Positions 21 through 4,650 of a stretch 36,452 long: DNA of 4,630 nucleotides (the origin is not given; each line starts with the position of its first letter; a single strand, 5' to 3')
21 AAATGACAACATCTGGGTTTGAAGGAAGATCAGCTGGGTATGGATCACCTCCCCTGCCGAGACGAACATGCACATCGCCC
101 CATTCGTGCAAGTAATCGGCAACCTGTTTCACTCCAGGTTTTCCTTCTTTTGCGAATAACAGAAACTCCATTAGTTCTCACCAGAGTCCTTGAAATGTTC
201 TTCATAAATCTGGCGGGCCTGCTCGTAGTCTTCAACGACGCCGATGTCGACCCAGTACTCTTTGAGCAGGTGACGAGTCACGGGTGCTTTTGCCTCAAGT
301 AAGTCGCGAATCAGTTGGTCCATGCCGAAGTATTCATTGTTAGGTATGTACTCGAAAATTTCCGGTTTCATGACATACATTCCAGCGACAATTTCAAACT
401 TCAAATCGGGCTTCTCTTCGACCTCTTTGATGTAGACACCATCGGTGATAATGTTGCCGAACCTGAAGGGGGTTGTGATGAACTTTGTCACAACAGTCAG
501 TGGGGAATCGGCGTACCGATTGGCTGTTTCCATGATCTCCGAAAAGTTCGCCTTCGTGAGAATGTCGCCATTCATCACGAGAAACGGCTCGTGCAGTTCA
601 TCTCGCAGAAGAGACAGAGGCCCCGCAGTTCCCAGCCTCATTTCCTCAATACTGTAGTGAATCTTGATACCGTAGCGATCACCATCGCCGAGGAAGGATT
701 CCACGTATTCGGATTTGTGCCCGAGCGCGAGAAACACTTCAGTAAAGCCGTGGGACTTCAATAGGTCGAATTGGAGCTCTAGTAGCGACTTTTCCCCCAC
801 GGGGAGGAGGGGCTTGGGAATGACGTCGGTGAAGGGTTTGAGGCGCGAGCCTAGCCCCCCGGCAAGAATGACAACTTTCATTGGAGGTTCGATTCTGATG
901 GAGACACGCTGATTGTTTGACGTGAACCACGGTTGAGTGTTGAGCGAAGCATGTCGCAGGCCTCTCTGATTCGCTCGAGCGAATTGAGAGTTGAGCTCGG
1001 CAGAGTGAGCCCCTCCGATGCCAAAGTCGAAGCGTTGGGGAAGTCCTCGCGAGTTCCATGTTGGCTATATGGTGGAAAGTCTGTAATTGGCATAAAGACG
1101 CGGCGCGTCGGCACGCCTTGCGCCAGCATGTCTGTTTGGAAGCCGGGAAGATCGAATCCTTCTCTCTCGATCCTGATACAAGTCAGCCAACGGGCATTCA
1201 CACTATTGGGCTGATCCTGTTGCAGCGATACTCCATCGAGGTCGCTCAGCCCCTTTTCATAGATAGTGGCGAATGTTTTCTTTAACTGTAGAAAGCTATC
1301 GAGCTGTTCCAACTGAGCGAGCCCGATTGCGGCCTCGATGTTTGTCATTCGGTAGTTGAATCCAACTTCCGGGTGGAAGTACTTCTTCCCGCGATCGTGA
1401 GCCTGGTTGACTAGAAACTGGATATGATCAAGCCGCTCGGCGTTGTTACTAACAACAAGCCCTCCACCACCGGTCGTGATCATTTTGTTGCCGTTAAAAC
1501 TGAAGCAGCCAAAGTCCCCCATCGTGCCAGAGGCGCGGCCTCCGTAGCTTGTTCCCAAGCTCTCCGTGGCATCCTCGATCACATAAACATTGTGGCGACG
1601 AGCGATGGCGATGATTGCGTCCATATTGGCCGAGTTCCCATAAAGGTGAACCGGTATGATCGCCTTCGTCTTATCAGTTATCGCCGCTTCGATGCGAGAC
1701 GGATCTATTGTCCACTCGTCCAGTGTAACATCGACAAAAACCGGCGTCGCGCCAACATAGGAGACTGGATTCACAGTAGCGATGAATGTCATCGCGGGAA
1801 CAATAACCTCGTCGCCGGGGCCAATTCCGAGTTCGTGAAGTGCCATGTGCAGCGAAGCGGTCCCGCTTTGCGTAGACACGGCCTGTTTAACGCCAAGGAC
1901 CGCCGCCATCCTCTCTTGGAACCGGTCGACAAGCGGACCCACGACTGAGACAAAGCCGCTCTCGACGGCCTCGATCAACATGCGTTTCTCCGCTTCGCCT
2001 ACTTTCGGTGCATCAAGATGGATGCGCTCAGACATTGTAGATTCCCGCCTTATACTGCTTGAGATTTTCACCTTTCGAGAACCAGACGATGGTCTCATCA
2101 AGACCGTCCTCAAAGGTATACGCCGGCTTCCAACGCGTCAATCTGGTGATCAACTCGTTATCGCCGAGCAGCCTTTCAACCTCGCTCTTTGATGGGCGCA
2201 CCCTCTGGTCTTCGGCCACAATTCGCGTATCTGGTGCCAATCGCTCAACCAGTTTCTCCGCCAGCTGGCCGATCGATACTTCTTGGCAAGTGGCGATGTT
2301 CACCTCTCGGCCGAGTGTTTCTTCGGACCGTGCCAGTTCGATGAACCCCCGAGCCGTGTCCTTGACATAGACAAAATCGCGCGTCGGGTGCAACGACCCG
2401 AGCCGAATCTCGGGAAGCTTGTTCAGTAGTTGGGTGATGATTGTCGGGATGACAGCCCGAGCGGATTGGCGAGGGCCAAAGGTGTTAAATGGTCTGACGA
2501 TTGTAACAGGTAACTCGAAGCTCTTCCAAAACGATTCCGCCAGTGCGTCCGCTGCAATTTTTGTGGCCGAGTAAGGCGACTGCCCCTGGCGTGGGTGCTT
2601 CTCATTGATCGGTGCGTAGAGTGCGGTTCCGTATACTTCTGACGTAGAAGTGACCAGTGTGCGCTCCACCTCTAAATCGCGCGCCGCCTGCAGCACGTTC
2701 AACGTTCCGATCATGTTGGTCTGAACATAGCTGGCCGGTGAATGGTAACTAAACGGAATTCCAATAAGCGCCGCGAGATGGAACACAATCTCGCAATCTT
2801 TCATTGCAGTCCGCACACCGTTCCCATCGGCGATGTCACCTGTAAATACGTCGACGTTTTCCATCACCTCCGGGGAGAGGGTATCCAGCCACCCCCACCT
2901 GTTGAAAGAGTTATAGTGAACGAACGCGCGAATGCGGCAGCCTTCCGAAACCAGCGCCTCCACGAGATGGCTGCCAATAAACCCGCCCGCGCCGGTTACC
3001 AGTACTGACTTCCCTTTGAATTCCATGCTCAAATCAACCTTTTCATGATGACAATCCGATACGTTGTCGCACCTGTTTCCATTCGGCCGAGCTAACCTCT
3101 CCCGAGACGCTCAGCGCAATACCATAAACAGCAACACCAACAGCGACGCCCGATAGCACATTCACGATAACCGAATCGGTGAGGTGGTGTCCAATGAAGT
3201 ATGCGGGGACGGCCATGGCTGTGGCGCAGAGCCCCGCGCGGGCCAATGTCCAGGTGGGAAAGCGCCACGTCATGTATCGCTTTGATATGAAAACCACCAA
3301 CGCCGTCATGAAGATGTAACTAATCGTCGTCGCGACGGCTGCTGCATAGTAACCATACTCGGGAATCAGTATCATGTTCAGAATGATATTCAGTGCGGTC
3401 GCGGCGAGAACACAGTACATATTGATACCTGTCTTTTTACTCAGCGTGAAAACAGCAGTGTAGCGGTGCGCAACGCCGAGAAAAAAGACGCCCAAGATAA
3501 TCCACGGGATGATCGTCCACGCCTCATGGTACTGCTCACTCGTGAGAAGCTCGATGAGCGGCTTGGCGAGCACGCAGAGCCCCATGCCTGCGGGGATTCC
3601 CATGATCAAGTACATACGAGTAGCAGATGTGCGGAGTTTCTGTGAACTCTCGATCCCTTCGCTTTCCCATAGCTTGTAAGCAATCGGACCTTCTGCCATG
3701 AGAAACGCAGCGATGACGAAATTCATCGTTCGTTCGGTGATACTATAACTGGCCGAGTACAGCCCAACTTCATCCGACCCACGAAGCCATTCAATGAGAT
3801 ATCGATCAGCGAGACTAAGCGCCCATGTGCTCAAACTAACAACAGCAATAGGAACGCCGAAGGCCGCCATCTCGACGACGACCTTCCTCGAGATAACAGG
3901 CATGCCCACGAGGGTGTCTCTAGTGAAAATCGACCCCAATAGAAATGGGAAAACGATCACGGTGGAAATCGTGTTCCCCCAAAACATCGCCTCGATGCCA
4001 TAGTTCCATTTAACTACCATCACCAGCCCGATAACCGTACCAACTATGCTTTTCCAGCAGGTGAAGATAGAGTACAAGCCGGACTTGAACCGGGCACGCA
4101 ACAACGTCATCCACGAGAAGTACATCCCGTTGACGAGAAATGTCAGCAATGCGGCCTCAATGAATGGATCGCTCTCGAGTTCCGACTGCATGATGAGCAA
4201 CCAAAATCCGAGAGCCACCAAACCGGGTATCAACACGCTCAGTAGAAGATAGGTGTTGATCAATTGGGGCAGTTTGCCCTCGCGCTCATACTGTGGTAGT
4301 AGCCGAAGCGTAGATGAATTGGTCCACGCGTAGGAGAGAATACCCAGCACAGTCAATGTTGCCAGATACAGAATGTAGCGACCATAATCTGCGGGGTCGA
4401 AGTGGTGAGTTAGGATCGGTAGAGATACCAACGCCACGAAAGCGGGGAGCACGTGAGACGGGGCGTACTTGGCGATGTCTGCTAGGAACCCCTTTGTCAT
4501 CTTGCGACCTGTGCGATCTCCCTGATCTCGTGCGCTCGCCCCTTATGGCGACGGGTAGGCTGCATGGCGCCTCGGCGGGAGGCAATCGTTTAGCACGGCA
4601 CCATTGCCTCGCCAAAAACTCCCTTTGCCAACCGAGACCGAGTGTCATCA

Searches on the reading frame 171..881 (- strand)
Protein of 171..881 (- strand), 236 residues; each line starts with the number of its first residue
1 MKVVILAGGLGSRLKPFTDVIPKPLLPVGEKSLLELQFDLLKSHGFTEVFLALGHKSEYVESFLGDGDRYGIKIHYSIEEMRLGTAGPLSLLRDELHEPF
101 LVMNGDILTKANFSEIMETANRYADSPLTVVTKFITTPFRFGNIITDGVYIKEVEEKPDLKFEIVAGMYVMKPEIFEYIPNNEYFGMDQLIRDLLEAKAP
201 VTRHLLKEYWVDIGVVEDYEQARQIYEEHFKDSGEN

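Call 39: search_protein_families(library=pfam, proteins=[window:171-881:-], max_evalue=0.001)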
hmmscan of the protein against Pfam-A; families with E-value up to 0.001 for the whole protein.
window:171-881:- (236 aa): 2 families
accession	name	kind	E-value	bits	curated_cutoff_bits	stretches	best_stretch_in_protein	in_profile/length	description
PF00483.29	NTP_transferase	-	5.3e-37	128.1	21.2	1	2-227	1-243/245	Nucleotidyl transferase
PF12804.13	NTP_transf_3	-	5.4e-10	40.1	27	1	3-120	1-111/160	MobA-like NTP transferase domain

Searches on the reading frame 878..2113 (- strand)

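Call 39: search_protein_families(library=pfam, proteins=[window:878-2113:-], max_evalue=0.001)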
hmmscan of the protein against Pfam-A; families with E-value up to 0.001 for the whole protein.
window:878-2113:- (411 aa): 5 families
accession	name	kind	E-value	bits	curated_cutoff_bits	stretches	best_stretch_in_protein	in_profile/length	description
PF01041.23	DegT_DnrJ_EryC1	-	2.6e-109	366.2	19.8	1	38-389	3-359/360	DegT/DnrJ/EryC1/StrS aminotransferase family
PF00266.25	Aminotran_5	-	9.9e-10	38.4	21.5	1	64-236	47-229/371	Aminotransferase class-V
PF01053.26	Cys_Met_Meta_PP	-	2.1e-08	33.6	27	1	59-183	51-175/381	Cys/Met metabolism PLP-dependent enzyme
PF01212.27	Beta_elim_lyase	-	4.2e-07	30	27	1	61-304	33-280/288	Beta-eliminating lyase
PF00155.27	Aminotran_1_2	-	4.3e-07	29.9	19.7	1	35-179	19-183/361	Aminotransferase class I and II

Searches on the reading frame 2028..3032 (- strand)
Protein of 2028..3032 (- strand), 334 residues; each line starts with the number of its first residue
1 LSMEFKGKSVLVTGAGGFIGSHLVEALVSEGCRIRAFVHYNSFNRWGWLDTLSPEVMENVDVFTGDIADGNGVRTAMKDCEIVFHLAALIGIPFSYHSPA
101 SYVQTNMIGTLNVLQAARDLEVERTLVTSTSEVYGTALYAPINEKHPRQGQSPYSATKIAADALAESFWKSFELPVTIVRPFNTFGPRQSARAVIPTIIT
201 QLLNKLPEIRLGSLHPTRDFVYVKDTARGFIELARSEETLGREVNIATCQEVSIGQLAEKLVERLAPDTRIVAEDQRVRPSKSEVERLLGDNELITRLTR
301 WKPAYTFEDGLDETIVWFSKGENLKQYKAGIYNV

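Call 39: search_protein_families(library=pfam, proteins=[window:2028-3032:-], max_evalue=0.001)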
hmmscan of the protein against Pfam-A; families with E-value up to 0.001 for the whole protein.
window:2028-3032:- (334 aa): 10 families
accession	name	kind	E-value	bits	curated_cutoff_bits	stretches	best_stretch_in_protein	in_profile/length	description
PF16363.11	GDP_Man_Dehyd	-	8.6e-67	226.4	27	1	11-314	1-332/332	GDP-mannose 4,6 dehydratase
PF01370.27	Epimerase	-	5.4e-54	183.6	20.9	1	10-247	1-240/240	NAD dependent epimerase/dehydratase family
PF01073.25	3Beta_HSD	-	1.1e-21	77.6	22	1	11-231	1-226/280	3-beta hydroxysteroid dehydrogenase/isomerase family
PF02719.21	Polysacc_synt_2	-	6.5e-21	75.2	20.2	1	10-294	1-279/293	Polysaccharide biosynthesis protein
PF07993.18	NAD_binding_4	-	9.5e-14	51.6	20.1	1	12-186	1-209/258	Male sterility protein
PF13460.12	NAD_binding_10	-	9.5e-12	45.6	27.2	1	14-182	1-144/184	NAD(P)H-binding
PF00106.31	adh_short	-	5.6e-08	32.9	26.6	1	8-168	1-163/195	short chain dehydrogenase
PF04321.23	RmlD_sub_bind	-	1.3e-06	28.2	27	1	9-163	2-134/287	RmlD substrate binding domain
PF05368.20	NmrA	-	3.4e-06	27.3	27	1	8-87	3-77/298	NmrA-like family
PF08659.16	KR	-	0.00052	20.4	22.6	0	10-167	3-162/180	KR domain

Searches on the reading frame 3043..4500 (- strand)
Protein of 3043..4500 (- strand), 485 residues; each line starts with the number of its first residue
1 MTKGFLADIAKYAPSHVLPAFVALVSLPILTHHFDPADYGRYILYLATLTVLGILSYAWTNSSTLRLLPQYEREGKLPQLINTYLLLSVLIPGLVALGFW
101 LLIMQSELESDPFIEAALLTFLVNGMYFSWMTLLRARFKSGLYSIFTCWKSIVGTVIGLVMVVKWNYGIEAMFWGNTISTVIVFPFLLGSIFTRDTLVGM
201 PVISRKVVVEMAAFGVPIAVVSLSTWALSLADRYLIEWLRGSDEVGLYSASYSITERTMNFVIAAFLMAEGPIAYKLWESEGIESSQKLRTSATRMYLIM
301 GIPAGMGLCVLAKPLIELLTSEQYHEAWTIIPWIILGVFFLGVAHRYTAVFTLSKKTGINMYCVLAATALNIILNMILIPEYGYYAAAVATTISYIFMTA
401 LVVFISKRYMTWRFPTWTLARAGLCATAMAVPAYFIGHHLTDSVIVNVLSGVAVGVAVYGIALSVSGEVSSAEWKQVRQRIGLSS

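Call 39: search_protein_families(library=pfam, proteins=[window:3043-4500:-], max_evalue=0.001)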
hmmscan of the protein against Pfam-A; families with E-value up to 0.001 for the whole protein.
window:3043-4500:- (485 aa): 3 families
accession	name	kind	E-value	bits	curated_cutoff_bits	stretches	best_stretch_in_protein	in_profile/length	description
PF13440.11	Polysacc_synt_3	-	6.1e-13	49.1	23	1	36-327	8-291/293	Polysaccharide biosynthesis protein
PF01943.22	Polysacc_synt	-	2.6e-12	47.2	28.2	1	9-264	5-260/274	Polysaccharide biosynthesis protein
PF03023.19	MurJ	-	5.4e-09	35.6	27.4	1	285-438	272-434/451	Lipid II flippase MurJ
